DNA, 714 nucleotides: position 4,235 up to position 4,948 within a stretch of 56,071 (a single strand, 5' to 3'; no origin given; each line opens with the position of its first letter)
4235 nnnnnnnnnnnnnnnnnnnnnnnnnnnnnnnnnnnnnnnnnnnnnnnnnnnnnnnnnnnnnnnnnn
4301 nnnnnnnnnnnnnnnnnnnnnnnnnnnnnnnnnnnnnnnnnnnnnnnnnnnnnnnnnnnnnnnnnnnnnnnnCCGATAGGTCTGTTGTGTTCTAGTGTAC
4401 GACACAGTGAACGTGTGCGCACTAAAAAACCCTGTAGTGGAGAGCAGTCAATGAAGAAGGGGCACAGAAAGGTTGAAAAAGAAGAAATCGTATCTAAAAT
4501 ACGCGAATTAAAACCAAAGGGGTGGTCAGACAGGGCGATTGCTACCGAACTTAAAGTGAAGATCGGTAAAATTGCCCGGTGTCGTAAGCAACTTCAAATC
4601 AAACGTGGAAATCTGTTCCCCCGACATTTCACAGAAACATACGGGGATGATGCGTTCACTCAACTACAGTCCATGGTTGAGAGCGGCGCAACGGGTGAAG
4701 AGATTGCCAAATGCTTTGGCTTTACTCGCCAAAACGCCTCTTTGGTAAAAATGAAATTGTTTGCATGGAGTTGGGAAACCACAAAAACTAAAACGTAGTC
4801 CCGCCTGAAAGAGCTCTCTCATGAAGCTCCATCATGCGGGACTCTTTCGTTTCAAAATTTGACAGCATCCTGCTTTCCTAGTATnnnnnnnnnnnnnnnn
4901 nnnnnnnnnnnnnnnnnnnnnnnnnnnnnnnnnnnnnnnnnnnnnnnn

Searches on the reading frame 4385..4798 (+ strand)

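Call 67: search_protein_families(library=pfam, proteins=[window:4385-4798:+], max_evalue=0.01)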
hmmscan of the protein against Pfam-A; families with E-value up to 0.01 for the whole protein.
window:4385-4798:+ (137 aa): 1 family
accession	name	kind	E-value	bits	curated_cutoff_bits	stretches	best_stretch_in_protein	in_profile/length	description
PF15978.11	TnsD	-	0.0022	17.6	32.4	0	37-71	189-224/355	Tn7-like transposition protein D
